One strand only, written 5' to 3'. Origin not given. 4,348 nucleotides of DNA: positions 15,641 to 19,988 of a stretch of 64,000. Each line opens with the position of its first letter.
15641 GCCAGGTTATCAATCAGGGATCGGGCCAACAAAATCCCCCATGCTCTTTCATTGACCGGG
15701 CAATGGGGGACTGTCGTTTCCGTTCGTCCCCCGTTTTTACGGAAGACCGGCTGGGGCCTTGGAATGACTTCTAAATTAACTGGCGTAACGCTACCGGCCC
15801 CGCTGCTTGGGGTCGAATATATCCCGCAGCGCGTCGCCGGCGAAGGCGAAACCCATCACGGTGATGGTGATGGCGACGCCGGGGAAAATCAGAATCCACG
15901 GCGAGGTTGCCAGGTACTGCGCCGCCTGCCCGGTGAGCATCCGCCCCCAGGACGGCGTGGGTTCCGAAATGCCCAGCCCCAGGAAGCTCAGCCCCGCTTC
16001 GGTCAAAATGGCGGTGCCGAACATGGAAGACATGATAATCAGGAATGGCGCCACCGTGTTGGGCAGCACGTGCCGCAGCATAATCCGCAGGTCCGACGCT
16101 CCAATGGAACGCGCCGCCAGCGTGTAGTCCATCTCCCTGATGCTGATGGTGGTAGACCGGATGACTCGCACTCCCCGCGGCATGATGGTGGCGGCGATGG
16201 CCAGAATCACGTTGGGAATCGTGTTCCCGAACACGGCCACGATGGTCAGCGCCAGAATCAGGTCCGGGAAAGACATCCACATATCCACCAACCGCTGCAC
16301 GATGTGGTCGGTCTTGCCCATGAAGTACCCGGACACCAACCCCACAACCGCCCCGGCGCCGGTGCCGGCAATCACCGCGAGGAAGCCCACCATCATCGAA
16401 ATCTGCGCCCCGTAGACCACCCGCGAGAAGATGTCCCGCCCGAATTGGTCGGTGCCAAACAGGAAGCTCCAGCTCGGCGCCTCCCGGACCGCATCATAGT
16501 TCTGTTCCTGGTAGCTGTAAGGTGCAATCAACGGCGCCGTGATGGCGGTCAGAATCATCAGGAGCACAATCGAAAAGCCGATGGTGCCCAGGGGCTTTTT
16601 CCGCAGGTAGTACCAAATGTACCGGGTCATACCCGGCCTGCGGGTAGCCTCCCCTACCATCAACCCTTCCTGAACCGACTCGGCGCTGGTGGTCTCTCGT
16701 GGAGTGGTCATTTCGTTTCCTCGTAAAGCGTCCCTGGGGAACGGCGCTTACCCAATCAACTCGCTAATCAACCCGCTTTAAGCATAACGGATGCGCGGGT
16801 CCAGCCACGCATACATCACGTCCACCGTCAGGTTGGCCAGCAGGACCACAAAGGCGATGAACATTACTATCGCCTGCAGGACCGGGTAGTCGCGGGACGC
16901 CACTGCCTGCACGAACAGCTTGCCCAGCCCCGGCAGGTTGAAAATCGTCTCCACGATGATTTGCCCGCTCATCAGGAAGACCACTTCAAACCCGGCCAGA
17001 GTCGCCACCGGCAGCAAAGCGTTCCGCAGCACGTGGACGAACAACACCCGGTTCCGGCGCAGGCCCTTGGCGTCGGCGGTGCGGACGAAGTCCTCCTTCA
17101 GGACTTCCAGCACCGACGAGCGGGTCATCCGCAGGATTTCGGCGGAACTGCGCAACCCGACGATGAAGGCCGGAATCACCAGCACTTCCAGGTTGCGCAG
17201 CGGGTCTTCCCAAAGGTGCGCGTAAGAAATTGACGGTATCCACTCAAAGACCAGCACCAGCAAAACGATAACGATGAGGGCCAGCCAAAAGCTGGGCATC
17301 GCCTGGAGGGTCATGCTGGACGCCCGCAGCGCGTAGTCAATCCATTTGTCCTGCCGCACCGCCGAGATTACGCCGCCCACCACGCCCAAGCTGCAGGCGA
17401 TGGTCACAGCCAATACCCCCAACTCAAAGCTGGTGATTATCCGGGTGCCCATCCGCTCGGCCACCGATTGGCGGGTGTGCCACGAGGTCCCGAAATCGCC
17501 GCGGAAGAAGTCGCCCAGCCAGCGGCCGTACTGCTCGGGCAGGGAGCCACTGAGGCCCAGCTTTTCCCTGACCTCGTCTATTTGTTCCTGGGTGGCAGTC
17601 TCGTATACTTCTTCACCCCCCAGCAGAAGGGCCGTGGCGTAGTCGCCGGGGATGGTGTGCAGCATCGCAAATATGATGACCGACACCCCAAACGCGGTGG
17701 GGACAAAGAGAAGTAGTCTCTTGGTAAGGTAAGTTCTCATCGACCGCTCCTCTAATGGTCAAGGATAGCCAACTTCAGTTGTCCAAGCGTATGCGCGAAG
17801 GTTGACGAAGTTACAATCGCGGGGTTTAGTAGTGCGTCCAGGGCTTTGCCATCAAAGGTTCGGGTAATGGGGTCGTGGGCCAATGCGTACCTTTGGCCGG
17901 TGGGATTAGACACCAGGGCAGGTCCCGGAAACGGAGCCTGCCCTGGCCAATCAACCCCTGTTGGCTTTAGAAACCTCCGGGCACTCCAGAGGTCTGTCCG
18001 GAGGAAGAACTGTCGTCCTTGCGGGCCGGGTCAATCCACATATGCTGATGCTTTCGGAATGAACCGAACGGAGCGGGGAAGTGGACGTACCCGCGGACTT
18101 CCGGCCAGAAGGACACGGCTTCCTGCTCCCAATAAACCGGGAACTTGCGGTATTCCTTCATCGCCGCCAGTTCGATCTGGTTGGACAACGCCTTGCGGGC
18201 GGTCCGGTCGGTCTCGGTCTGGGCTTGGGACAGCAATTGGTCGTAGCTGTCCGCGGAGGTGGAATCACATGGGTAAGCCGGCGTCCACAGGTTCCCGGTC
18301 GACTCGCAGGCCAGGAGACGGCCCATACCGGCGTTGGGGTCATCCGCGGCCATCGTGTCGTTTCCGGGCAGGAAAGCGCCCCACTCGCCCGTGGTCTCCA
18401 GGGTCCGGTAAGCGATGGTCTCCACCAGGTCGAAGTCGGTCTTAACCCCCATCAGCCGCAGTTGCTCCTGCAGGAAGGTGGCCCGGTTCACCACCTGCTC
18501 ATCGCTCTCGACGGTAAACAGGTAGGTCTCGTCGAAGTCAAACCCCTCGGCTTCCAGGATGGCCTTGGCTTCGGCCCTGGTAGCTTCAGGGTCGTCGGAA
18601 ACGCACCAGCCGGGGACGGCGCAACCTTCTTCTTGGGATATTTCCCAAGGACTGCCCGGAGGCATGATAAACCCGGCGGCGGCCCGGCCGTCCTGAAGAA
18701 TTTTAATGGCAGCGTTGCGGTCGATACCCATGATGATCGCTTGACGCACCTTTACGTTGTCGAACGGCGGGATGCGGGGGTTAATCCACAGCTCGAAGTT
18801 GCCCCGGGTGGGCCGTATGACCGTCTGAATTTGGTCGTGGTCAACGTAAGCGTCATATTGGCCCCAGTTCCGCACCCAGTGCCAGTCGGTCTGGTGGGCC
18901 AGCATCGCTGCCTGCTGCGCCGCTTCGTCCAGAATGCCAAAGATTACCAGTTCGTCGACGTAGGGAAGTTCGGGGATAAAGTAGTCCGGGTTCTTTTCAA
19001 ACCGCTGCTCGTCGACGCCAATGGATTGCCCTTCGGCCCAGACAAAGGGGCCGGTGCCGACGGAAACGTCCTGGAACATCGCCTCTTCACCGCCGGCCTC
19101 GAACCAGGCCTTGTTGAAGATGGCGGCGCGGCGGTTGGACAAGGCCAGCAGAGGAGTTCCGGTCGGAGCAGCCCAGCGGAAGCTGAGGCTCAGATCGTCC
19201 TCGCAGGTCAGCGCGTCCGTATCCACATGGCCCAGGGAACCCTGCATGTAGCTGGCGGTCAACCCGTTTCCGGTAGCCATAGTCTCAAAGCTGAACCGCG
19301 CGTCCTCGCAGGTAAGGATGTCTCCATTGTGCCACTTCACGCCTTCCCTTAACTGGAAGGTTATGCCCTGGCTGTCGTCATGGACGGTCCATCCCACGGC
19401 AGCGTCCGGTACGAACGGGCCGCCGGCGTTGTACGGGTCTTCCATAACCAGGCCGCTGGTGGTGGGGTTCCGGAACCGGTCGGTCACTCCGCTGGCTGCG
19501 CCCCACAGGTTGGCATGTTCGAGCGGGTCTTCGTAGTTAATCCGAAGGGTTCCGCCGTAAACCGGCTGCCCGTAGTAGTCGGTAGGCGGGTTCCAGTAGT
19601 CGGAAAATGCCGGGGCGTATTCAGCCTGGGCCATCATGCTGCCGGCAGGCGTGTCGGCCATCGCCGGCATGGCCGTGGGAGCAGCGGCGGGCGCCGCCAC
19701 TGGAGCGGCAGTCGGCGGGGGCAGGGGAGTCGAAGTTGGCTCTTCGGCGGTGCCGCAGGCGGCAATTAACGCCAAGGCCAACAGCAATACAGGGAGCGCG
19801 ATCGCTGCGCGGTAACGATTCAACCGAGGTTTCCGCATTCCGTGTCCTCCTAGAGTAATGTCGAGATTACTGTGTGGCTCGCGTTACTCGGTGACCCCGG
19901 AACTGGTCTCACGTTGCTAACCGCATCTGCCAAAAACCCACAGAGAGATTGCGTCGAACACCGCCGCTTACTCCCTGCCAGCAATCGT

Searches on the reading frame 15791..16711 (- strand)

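Call 81: search_protein_families(library=pfam, proteins=[window:15791-16711:-], max_evalue=0.00001)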
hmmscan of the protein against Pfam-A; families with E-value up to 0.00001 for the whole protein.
window:15791-16711:- (306 aa): 2 families
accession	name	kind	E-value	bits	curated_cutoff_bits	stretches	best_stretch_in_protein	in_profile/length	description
PF00528.27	BPD_transp_1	-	6.6e-27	94.9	26.4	1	120-304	1-183/184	Binding-protein-dependent transport system inner membrane component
PF12911.12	OppC_N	-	9.8e-13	48.2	23.9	1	29-79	3-53/53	N-terminal TM domain of oligopeptide transport permease C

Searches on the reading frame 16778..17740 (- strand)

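Call 81: search_protein_families(library=pfam, proteins=[window:16778-17740:-], max_evalue=0.00001)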
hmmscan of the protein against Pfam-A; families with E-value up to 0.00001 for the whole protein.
window:16778-17740:- (320 aa): 2 families
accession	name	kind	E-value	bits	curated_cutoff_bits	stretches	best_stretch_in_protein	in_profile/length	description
PF00528.27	BPD_transp_1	-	7.6e-39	133.8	26.4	1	119-318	1-183/184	Binding-protein-dependent transport system inner membrane component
PF19300.4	BPD_transp_1_N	-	2.6e-07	31.3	23.8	1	1-82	1-76/114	Binding-prot-dependent transport system membrane comp, N-term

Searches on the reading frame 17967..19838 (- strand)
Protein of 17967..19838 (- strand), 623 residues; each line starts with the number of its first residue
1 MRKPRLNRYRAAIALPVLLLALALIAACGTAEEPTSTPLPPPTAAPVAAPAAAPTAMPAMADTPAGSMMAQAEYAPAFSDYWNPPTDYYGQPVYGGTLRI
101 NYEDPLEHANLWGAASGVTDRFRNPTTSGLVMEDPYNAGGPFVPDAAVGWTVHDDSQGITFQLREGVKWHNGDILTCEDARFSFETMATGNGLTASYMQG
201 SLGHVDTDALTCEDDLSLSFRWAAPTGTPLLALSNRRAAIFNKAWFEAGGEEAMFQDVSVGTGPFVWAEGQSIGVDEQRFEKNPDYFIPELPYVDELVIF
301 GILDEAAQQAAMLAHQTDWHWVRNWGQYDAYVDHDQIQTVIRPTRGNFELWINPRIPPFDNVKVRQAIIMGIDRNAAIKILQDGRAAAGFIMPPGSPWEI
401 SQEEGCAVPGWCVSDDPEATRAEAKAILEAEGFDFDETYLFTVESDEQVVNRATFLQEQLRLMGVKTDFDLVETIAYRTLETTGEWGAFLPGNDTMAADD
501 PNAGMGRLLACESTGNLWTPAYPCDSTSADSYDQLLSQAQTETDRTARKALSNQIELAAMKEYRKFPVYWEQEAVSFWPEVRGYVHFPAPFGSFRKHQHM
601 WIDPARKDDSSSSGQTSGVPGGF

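Call 81: search_protein_families(library=pfam, proteins=[window:17967-19838:-], max_evalue=0.00001)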
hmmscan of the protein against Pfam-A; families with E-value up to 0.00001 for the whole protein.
window:17967-19838:- (623 aa): 1 family
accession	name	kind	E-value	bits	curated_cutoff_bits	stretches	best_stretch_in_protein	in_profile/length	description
PF00496.27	SBP_bac_5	-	1.6e-53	182.6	32.4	1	142-512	2-364/368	Bacterial extracellular solute-binding proteins, family 5 Middle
